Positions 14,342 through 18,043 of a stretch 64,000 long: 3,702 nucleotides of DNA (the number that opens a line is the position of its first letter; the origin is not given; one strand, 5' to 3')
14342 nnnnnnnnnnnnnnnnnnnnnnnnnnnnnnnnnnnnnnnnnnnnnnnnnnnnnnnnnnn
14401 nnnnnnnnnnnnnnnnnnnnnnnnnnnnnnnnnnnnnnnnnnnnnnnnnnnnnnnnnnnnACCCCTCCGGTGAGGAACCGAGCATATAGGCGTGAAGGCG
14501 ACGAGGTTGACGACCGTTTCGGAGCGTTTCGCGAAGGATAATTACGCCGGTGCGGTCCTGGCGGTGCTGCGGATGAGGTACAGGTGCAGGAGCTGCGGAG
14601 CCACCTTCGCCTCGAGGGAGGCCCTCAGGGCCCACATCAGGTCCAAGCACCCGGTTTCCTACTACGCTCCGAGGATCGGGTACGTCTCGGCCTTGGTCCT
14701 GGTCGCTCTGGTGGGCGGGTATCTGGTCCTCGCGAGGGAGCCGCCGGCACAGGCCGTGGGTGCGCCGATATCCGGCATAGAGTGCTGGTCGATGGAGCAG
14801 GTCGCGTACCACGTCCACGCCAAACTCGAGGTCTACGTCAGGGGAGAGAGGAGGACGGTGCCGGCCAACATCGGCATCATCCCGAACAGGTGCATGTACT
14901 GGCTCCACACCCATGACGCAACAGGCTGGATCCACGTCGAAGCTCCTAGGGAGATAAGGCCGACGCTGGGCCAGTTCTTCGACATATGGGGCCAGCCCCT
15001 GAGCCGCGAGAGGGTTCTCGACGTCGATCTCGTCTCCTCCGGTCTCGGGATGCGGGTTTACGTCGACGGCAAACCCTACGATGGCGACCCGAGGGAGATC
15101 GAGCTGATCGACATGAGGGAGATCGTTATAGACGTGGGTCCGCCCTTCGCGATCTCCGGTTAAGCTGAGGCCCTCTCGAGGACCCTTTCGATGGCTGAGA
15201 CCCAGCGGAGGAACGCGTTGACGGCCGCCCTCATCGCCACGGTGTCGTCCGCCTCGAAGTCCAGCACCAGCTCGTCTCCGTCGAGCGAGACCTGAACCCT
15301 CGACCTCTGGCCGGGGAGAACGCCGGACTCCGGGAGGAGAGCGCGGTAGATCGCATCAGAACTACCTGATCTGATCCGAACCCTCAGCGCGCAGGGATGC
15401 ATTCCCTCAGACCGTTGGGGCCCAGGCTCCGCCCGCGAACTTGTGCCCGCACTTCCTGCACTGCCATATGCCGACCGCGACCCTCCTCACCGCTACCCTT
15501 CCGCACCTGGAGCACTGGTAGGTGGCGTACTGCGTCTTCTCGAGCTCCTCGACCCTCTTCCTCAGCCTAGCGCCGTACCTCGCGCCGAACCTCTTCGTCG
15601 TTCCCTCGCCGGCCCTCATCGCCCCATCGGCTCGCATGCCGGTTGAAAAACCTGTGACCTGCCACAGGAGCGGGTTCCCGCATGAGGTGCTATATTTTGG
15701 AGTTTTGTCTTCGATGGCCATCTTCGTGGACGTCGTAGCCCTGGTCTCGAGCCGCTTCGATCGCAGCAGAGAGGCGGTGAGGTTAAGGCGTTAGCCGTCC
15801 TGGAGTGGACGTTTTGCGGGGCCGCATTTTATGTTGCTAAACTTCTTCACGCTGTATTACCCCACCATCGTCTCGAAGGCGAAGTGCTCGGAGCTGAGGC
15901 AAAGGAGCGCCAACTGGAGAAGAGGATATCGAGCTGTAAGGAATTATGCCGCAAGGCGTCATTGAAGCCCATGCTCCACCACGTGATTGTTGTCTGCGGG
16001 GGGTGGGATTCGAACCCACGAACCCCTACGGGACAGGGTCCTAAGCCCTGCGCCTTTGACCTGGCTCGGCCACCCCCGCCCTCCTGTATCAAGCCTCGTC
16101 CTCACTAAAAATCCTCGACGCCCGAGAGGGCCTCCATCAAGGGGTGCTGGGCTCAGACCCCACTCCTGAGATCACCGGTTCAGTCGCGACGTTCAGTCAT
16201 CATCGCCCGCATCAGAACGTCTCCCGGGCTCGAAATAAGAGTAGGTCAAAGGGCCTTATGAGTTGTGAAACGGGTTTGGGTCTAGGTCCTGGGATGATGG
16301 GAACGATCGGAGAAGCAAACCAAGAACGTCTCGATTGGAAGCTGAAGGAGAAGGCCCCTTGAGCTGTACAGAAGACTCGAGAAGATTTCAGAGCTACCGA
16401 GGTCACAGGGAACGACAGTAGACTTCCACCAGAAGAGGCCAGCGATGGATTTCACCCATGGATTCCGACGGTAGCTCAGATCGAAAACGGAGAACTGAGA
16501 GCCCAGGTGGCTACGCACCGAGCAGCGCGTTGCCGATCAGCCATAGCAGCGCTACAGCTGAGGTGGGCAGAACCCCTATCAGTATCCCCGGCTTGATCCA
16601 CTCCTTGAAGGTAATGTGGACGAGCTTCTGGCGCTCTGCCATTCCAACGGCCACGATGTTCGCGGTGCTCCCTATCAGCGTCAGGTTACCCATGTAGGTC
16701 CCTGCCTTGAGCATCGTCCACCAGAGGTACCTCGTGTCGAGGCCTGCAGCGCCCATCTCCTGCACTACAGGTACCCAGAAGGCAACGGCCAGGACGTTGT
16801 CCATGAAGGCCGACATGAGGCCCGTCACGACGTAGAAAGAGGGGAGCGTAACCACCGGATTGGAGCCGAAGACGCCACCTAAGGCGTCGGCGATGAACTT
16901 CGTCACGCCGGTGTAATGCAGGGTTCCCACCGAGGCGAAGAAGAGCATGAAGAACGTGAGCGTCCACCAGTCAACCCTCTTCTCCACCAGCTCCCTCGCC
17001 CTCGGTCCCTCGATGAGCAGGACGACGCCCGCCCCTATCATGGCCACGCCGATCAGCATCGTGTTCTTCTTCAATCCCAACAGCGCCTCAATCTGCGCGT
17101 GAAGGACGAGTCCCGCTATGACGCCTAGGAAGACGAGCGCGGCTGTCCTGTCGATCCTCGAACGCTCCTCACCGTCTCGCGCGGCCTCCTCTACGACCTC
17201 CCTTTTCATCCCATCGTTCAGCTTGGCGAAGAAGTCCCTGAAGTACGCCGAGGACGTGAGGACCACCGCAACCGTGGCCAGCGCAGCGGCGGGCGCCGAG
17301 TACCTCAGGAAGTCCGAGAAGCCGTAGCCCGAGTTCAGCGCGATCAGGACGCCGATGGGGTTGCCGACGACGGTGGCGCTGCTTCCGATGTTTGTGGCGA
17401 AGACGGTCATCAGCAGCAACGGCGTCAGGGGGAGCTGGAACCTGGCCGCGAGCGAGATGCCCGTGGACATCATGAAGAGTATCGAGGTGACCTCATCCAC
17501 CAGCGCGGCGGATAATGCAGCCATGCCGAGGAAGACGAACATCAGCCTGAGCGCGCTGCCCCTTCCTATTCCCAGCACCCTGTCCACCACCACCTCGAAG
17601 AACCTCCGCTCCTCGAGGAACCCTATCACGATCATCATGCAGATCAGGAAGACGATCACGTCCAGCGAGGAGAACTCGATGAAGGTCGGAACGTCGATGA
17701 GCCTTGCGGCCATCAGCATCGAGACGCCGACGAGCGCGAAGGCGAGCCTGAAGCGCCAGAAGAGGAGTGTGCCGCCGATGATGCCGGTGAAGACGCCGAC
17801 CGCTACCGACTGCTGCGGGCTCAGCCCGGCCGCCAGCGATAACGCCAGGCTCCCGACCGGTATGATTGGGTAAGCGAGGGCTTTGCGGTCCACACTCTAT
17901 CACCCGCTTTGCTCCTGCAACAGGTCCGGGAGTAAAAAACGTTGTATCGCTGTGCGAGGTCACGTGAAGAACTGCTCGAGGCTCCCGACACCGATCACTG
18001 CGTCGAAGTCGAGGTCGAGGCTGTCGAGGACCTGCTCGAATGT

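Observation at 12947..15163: Four-gene Cys/Met-motif envelope module around a membrane-tethered winged-helix regulator (candidate metal/redox sensing system)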

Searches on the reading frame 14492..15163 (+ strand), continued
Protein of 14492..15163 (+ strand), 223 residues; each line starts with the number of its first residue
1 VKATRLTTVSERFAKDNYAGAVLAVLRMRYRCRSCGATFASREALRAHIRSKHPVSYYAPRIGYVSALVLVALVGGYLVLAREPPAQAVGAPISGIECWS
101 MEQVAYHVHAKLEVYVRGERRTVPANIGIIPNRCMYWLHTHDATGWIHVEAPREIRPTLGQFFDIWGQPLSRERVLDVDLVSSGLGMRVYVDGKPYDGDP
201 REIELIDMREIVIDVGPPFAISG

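Call 44: find_encoding_contigs(protein=P0107, flank=4000, max_places=3)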
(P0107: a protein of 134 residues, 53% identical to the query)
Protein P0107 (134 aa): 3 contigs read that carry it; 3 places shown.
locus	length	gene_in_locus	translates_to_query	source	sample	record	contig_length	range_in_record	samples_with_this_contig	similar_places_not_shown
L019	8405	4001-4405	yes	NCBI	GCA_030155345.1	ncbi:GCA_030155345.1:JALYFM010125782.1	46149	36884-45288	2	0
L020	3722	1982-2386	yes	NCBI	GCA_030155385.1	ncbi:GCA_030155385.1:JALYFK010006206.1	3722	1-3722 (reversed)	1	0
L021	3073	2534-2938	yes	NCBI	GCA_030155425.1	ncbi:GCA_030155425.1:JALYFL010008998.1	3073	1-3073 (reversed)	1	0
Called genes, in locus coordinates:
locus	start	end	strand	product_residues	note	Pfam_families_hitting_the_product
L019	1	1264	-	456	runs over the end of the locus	PF01590:GAF, PF13185:GAF_2, PF07730:HisKA_3, PF02518:HATPase_c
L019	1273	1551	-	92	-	-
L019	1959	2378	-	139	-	PF06525:SoxE (weak), PF13473:Cupredoxin_1 (weak)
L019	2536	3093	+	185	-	-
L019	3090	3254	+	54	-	-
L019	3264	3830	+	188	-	PF12307:DUF3631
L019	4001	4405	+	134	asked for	-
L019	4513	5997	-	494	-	PF01292:Ni_hydr_CYTB, PF00174:Oxidored_molyb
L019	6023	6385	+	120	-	-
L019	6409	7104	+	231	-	-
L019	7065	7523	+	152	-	PF00665:rve, PF13683:rve_3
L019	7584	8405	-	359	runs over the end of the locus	PF08240:ADH_N, PF16912:Glu_dehyd_C (weak), PF01262:AlaDh_PNT_C (weak), PF00107:ADH_zinc_N, PF13602:ADH_zinc_N_2 (weak)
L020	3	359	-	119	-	?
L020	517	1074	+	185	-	-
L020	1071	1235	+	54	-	-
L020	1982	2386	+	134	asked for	-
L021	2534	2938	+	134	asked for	-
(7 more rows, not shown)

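Call 45: find_related_loci(query=A2, collection=genome_contigs, flank=5000)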
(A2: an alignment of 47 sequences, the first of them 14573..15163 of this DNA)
Query A2 (196 aa) in genome_contigs; peptide patterns used: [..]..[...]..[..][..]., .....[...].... (x = any residue, [..] = any of these).
600 stretches matched a pattern (row limit reached: there are more); 587 encode a relative of the query (tblastn E <= 1e-3); the best 80 are kept; 80 distinct loci.
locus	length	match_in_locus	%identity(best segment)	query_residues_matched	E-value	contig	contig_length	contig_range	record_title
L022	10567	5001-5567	59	1-193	2e-71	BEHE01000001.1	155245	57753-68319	Archaeon HR02 DNA, contig: NODE_46_1, isolate: HRbin02, whole genome shotgun sequence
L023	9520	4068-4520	49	38-192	2e-41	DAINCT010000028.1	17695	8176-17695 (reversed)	MAG TPA_asm: Chloroflexota bacterium isolate CTOTU41323 NODE_2243_length_17695_cov_4.054138, whole genome shotgun sequen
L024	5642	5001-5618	39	2-191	3e-40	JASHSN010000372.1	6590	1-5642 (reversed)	MAG: Nitrososphaeraceae archaeon isolate JOPF128 JOPF_AWAY_contig_820366, whole genome shotgun sequence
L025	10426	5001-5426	48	59-191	8e-39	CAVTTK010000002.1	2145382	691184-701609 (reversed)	MAG: uncultured Acidimicrobiaceae bacterium isolate MFD09495.bin.2.54 genome assembly, contig: contig_139, whole genome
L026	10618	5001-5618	36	2-191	6e-39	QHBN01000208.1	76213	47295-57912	MAG: Candidatus Nitrosopolaris wilkensis isolate RRmetagenome_bin19 antarctic_groopm_ref2_bin_30_contig_522, whole genom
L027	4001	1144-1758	35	2-191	2e-38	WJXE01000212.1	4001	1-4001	MAG: Nitrosopumilales archaeon isolate AHI_AL_Thaum02 scaffold_211, whole genome shotgun sequence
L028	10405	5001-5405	51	59-192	2e-37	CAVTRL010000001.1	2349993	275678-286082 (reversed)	MAG: uncultured Chloroflexia bacterium isolate MFD09603.bin.1.119 genome assembly, contig: contig_14466, whole genome sh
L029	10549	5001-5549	42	15-192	2e-37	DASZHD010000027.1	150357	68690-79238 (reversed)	MAG TPA_asm: Candidatus Baltobacteraceae bacterium isolate SMAG_U6566 k141_6948473, whole genome shotgun sequence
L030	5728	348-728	49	61-189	2e-37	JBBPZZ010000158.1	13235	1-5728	MAG: Rubrobacterales bacterium isolate bin.89 bin.89_S4Ck141_861719_length_13235_cov_20.9838, whole genome shotgun seque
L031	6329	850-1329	44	41-191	1e-36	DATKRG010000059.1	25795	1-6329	MAG TPA_asm: Streptosporangiaceae bacterium isolate SMAG_U14022 k141_460177, whole genome shotgun sequence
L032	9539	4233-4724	44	38-191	4e-36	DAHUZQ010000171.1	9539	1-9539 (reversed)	MAG TPA_asm: Actinobacteria bacterium isolate clean1968 k141_786150, whole genome shotgun sequence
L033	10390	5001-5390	52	65-193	4e-36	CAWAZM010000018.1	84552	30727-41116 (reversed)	MAG: Candidatus Eremiobacteraeota bacterium isolate MFD04212.bin.2.39 genome assembly, contig: contig_66573, whole genom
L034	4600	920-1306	49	63-189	4e-36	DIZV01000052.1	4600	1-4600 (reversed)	MAG TPA_asm: Chloroflexi bacterium UBA6019 UBA6019_contig_8828, whole genome shotgun sequence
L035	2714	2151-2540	51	65-193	2e-35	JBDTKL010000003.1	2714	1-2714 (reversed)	MAG: Candidatus Tumulicola sp. isolate cluster2_bin.76 k127_5251535, whole genome shotgun sequence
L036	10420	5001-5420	45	61-191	2e-35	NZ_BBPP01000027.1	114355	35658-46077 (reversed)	Streptacidiphilus melanogenes strain NBRC 103184, whole genome shotgun sequence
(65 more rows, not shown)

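Call 76: search_solved_structures(query=A2, max_evalue=10)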
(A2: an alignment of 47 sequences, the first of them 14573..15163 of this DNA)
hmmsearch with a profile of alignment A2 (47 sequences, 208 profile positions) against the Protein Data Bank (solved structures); distinct sequences matched with E-value up to 10: 1.
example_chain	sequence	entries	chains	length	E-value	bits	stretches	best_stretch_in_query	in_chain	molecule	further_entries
7ocl_A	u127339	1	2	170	0.88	12.3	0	64-97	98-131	Hepatocyte growth factor alpha chain,Hepatocyte growth factor alpha chain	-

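Call 79: find_encoding_contigs(protein=P0017, flank=2500, max_places=10)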
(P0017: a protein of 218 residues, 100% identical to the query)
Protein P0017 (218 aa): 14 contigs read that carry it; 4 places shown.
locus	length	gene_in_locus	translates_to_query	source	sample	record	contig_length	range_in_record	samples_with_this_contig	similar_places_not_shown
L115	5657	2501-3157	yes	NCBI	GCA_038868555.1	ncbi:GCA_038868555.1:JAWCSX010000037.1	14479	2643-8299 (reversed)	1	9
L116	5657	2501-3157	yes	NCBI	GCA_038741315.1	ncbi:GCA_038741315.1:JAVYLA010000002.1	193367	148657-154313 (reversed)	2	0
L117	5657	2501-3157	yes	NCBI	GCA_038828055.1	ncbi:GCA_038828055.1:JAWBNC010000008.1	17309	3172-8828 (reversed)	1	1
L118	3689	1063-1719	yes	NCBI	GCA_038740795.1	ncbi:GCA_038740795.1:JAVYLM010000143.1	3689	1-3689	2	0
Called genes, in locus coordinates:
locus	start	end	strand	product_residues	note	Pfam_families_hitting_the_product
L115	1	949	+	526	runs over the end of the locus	PF00528:BPD_transp_1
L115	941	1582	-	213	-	PF07731:Cu-oxidase_2 (faint), PF07732:Cu-oxidase_3 (weak)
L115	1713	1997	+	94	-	PF13192:Thioredoxin_3 (weak)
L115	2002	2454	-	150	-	PF01978:TrmB (weak), PF13545:HTH_Crp_2 (weak), PF24034:DUF7343, PF09339:HTH_IclR (weak), PF12802:MarR_2, PF13412:HTH_24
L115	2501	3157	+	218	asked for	PF13894:zf-C2H2_4 (faint)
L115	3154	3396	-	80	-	PF09341:Pcc1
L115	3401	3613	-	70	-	PF01780:Ribosomal_L37ae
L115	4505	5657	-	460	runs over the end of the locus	PF03600:CitMHS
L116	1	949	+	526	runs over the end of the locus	PF00528:BPD_transp_1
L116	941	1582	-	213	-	PF07731:Cu-oxidase_2 (faint), PF07732:Cu-oxidase_3 (weak)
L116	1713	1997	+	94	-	PF13192:Thioredoxin_3 (weak)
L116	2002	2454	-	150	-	PF01978:TrmB (weak), PF13545:HTH_Crp_2 (weak), PF24034:DUF7343, PF09339:HTH_IclR (weak), PF12802:MarR_2, PF13412:HTH_24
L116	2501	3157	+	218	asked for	PF13894:zf-C2H2_4 (faint)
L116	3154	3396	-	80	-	PF09341:Pcc1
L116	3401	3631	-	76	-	PF01780:Ribosomal_L37ae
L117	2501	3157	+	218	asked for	PF13894:zf-C2H2_4 (faint)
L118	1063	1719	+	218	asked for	PF13894:zf-C2H2_4 (faint)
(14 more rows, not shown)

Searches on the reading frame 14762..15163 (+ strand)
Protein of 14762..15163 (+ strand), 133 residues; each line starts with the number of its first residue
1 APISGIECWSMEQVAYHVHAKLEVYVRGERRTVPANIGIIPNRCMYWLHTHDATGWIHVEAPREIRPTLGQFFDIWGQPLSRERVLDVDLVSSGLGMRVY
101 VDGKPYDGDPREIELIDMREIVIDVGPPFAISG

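Call 49: search_protein_families(library=pfam, proteins=[window:14762-15163:+], max_evalue=0.1)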
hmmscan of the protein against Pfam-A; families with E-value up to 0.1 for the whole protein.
window:14762-15163:+ (133 aa): 0 families

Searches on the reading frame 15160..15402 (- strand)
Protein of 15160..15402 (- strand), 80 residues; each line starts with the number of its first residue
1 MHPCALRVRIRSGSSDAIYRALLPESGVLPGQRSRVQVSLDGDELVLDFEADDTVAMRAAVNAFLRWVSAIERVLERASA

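Call 4: search_protein_families(library=pfam, proteins=[window:15160-15402:-], max_evalue=0.1)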
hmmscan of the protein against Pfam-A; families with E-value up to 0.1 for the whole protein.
window:15160-15402:- (80 aa): 1 family
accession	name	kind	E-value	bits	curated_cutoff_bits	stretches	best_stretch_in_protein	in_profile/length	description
PF09341.15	Pcc1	-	1e-16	61.5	20.9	1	6-76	4-75/75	Transcription factor Pcc1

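Call 5: search_protein_families(library=ncbifam, proteins=[window:15160-15402:-], max_evalue=0.1)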
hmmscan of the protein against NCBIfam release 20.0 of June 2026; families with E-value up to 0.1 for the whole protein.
window:15160-15402:- (80 aa): 2 families
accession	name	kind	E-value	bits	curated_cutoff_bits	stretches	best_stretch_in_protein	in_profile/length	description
NF011470.1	PRK14887.1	equivalog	2.4e-17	63.3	27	1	13-76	10-76/76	KEOPS complex subunit Pcc1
NF040853.1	KEOPS_Pcc1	equivalog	6.1e-12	45.5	140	1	17-69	18-70/78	KEOPS complex subunit Pcc1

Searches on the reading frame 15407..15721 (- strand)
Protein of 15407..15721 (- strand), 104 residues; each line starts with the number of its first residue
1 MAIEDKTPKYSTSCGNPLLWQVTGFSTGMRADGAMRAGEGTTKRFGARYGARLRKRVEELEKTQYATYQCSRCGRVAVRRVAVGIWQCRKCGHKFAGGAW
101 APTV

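Call 4: search_protein_families(library=pfam, proteins=[window:15407-15721:-], max_evalue=0.1)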
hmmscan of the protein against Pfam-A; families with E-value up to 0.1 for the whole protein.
window:15407-15721:- (104 aa): 13 families
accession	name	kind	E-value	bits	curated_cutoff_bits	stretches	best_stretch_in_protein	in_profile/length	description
PF01780.25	Ribosomal_L37ae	-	3e-27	95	21.9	1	40-103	6-69/85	Ribosomal L37ae protein family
PF07282.18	Cas12f1-like_TNB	-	0.00022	21.8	26.3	1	56-94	18-49/60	Cas12f1-like, TNB domain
PF12760.12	Zn_ribbon_IS1595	-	0.00074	19.9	25.4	1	68-93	19-45/46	Transposase zinc-ribbon domain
PF16622.11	zf-C2H2_11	-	0.0011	19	27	0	87-96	6-15/29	zinc-finger C2H2-type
PF09723.15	Zn_ribbon_8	-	0.011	16.2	34.4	0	67-81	26-40/41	Zinc ribbon domain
PF19133.5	DUF5816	-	0.016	15.9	26.9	1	62-97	29-64/72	Family of unknown function (DUF5816)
PF13248.11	Zn_ribbon_3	-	0.017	15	27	0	67-76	2-11/26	zinc-ribbon domain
PF18439.7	zf_UBZ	-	0.023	14.8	25.6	0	67-75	2-10/32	Ubiquitin-Binding Zinc Finger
PF23145.1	Zf_2nd_IFT121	-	0.034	14.3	25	0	85-94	16-25/45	IFT121, second zinc finger domain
PF08772.16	Zn_ribbon_NOB1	-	0.064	13.8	24.9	0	69-85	25-41/72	Nin one binding (NOB1) Zn-ribbon like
PF22995.2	C2CH-3rd_BIRD-IDD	-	0.069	13.3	27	0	86-96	2-12/25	BIRD-IDD transcription factor, third C2HC zinc finger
PF13717.11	Zn_ribbon_4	-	0.089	13.2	30.3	0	87-95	27-35/36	zinc-ribbon domain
PF00096.32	zf-C2H2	-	0.094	13.7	25.2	0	68-79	1-12/23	Zinc finger, C2H2 type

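Call 5: search_protein_families(library=ncbifam, proteins=[window:15407-15721:-], max_evalue=0.1)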
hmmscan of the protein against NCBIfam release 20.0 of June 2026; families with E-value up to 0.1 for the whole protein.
window:15407-15721:- (104 aa): 13 families
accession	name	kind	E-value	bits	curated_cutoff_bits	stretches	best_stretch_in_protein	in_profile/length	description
NF003058.0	PRK03976.1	equivalog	4e-26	90.8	87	1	40-103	9-72/91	50S ribosomal protein L37ae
TIGR00280.1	eL43_euk_arch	equivalog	7.9e-22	77.4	95.8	1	40-103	9-72/92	50S ribosomal protein L37Ae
NF003339.0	PRK04351.1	equivalog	0.0041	16.8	113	1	47-95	98-142/149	SprT family protein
NF011481.0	PRK14890.1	equivalog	0.0075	16.3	61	0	61-94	20-50/61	putative Zn-ribbon RNA-binding protein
NF045720.1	rubredox_RCKP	subfamily_domain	0.0081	15.7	45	0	85-94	3-12/34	RCKP-type rubredoxin-like domain-containing protein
NF041259.1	mono_DmmA_fam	domain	0.03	14.6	60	1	55-94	39-79/101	dimethylamine monooxygenase subunit DmmA family protein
NF038281.1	IS200_TnpB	exception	0.031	13.4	425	1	54-94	302-344/360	IS200/IS605 family element RNA-guided endonuclease TnpB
TIGR03670.1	rpoB_arch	equivalog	0.037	12.3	811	1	30-94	501-565/599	DNA-directed RNA polymerase subunit B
NF040570.1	guided_TnpB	subfamily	0.055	12.7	100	1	63-95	342-376/389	RNA-guided endonuclease TnpB family protein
NF004425.0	PRK05767.1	equivalog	0.056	14.1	87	1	1-80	1-81/92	50S ribosomal protein L44e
NF004424.0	PRK05766.1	equivalog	0.056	13.3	54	0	59-91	8-40/54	30S ribosomal protein S14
NF047912.1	ECs_2282_CxxC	subfamily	0.062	13.2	37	0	65-76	25-36/60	ECs_2282 family putative zinc-binding protein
NF001669.0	PRK00432.1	equivalog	0.074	13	54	0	60-93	19-51/58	30S ribosomal protein S27ae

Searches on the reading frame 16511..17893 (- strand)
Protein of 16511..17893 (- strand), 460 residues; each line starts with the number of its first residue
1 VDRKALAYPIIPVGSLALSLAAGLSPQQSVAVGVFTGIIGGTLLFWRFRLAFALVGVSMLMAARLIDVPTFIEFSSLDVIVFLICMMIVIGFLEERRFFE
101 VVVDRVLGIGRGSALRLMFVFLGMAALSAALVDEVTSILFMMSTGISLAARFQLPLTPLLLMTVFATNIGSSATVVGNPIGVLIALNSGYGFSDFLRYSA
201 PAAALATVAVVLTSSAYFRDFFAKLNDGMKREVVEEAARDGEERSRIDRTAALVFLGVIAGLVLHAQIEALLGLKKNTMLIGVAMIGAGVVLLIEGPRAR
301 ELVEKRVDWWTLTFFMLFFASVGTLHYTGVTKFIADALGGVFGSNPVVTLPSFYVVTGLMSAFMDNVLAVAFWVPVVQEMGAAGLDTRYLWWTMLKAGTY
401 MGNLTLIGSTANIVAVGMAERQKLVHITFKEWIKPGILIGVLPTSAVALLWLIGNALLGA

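Call 53: search_protein_families(library=pfam, proteins=[window:16511-17893:-], max_evalue=0.00001)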
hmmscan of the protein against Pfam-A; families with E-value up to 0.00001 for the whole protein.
window:16511-17893:- (460 aa): 1 family
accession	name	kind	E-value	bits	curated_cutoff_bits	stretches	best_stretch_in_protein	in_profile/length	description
PF03600.22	CitMHS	-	1.9e-45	155.9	31.9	1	49-395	11-334/336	Citrate transporter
